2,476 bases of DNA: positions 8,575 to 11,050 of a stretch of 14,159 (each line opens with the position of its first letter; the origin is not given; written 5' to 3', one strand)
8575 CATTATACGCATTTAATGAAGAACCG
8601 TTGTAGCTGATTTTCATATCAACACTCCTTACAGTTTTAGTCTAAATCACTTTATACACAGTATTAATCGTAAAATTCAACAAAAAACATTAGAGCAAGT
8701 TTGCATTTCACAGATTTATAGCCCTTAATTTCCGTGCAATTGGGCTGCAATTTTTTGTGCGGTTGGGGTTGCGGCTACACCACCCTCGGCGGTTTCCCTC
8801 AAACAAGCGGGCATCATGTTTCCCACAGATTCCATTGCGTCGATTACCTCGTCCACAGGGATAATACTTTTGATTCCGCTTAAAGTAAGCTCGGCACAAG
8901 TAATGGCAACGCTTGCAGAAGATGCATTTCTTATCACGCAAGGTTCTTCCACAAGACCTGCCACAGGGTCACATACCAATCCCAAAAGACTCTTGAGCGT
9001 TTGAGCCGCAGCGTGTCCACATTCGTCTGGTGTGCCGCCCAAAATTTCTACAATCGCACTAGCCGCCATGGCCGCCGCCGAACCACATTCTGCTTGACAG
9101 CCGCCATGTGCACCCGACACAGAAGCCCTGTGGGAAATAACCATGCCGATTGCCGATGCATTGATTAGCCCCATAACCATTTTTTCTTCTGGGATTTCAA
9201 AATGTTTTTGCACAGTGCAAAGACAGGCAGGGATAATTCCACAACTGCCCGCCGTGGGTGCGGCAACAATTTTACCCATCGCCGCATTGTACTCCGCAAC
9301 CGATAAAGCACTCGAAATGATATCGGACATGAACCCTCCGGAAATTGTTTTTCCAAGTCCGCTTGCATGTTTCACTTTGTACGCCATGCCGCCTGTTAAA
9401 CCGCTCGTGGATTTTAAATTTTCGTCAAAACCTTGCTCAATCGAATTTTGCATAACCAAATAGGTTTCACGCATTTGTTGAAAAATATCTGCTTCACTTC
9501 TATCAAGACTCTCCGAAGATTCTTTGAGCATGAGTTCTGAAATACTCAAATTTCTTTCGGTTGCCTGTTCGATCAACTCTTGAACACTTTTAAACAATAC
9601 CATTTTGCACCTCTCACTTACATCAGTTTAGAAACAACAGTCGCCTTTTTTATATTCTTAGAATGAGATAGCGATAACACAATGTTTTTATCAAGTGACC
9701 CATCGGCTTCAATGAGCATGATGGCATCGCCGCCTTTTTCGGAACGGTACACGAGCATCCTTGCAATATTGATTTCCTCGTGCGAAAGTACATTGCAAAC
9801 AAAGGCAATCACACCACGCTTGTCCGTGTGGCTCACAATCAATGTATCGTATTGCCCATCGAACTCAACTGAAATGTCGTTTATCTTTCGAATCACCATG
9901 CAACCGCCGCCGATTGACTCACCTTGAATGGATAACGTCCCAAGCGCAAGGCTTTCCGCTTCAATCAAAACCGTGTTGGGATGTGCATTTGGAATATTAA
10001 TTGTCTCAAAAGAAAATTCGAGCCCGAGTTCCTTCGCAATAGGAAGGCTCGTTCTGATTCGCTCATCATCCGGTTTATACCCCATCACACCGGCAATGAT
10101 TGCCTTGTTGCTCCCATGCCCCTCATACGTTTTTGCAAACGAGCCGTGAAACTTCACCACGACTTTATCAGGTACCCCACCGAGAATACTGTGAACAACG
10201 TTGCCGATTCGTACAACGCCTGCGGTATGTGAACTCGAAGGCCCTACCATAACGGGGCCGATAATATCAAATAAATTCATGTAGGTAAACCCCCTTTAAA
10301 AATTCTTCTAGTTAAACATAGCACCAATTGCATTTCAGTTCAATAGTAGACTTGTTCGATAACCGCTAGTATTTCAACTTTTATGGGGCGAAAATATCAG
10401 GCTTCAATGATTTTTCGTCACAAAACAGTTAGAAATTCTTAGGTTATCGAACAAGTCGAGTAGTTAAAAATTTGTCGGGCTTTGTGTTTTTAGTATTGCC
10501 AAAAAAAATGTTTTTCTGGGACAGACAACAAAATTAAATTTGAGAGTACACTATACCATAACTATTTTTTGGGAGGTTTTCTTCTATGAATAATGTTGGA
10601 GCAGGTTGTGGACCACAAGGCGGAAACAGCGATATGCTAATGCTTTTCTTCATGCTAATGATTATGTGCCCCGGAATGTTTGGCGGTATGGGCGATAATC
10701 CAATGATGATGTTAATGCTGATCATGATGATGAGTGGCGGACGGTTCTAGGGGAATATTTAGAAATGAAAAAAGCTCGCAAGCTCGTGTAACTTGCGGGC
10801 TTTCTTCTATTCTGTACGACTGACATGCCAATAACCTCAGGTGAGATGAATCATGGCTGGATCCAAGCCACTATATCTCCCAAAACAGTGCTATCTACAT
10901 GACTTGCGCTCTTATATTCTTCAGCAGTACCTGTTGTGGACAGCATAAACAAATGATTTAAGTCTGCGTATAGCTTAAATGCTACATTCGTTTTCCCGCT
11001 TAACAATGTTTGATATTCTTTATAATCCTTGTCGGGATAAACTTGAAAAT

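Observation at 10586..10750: Unannotated 54-aa methionine-rich hydrophobic micro-protein with an internal tandem repeat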

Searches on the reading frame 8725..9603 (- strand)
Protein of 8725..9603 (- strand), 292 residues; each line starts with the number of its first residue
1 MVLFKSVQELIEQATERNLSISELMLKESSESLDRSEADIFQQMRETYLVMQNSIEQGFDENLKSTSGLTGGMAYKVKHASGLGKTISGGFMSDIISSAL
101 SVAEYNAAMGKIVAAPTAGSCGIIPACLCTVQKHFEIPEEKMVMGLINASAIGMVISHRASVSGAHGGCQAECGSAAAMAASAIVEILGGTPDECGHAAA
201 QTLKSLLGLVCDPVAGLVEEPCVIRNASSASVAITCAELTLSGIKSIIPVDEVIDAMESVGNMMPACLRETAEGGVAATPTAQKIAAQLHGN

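Call 16: search_protein_families(library=pfam, proteins=[window:8725-9603:-])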
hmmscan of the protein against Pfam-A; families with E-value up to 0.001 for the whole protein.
window:8725-9603:- (292 aa): 1 family
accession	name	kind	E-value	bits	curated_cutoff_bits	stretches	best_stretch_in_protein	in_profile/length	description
PF03313.21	SDH_alpha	-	2.4e-81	273.7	26.4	1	16-277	1-260/260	Serine dehydratase alpha chain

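Call 46: list_cluster_members(proteins=[P0010, P0012, P0014, P0016, P0036, P0033, window:8725-9603:-, window:9618-10280:-, window:7775-8617:-, window:10851-12656:-])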
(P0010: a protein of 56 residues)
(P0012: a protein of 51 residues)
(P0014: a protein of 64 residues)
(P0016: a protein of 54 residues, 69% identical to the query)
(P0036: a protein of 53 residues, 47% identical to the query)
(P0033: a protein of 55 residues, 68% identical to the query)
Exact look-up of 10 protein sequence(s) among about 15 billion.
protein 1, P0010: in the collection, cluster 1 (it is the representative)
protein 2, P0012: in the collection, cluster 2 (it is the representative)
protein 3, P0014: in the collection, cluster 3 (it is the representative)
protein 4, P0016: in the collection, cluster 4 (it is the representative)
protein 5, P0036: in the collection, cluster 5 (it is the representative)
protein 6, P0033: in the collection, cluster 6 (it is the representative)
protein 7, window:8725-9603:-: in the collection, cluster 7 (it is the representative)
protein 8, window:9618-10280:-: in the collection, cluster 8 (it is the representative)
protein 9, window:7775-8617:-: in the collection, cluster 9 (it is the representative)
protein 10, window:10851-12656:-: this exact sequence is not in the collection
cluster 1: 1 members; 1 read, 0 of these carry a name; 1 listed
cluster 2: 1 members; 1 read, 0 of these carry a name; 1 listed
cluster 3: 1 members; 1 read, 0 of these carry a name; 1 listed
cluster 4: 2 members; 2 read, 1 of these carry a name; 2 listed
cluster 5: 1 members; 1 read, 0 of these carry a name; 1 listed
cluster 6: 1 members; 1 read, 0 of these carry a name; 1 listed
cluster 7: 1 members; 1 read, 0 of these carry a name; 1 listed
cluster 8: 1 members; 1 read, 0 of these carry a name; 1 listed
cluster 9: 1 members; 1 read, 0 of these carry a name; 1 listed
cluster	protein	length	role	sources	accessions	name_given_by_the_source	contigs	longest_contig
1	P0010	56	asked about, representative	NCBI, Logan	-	-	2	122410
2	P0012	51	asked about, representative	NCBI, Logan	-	-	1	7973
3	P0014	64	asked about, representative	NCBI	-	-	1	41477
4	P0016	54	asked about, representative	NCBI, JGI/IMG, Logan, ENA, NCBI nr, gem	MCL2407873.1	MAG: hypothetical protein FWC95_08090 [Defluviitaleaceae bacterium] | hypothetical protein [Defluviitaleaceae bacterium]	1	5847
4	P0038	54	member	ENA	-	-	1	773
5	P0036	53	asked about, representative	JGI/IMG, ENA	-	-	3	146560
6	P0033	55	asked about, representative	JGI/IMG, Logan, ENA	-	-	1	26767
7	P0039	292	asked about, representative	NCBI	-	-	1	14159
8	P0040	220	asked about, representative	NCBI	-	-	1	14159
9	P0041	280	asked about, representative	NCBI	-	-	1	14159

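Call 88: find_encoding_contigs(protein=window:8725-9603:-, flank=1000, max_places=2)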
Protein window:8725-9603:- (292 aa): no gene with exactly this product is on record in the collection.

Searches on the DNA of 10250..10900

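Call 11: search_rna_families(source=window, start=10250, end=10900, threshold=evalue, max_evalue=5)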
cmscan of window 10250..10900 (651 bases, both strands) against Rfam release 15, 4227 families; matches with E-value up to 5: 13.
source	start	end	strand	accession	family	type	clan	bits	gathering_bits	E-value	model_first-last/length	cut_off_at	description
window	10694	10809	+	RF00506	Thr_leader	Cis-reg; leader;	-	23.5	55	0.048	1-118/118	no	Threonine operon leader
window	10762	10852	-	RF04312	trpB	Cis-reg;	-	20.4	59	2.9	1-107/107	no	trpB ncRNA motif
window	10754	10812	+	RF01606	plasmodium_snoR31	Gene; snRNA; snoRNA; HACA-box;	-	20.1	60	4.6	83-140/145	no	small nucleolar RNA snoR31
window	10765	10823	-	RF00506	Thr_leader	Cis-reg; leader;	-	18.8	55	0.61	1-118/118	no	Threonine operon leader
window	10526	10598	+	RF04170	MIR7723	Gene; miRNA;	-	16.7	200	1.1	80-158/235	no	MIR7723 microRNA precursor family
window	10675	10808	+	RF00513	Trp_leader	Cis-reg; leader;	-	15.9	41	2.4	1-100/100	no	Tryptophan operon leader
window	10744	10806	+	RF02450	ncr1175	Gene; sRNA;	-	15.8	60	4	1-110/110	no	Bacillus sRNA ncr1175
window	10699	10751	+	RF01152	sR1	Gene; snRNA; snoRNA; CD-box;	-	15.2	45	0.2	1-57/57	no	Small nucleolar RNA sR1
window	10699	10743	+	RF01273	sR34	Gene; snRNA; snoRNA; CD-box;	-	15.1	40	4.6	1-54/54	no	Small nucleolar RNA sR34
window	10699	10741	+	RF00095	snoPyro_CD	Gene; snRNA; snoRNA; CD-box;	CL00132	15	45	2.6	1-58/58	no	Pyrococcus C/D box small nucleolar RNA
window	10699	10751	+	RF01145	sR14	Gene; snRNA; snoRNA; CD-box;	-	13.7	38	0.43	1-54/54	no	Small nucleolar RNA sR14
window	10691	10742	+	RF01130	sR46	Gene; snRNA; snoRNA; CD-box;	-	13.5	50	1.7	1-56/56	no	Small nucleolar RNA sR46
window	10699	10743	+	RF01126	sR41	Gene; snRNA; snoRNA; CD-box;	-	12.7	54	2.1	1-53/53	no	Small nucleolar RNA sR41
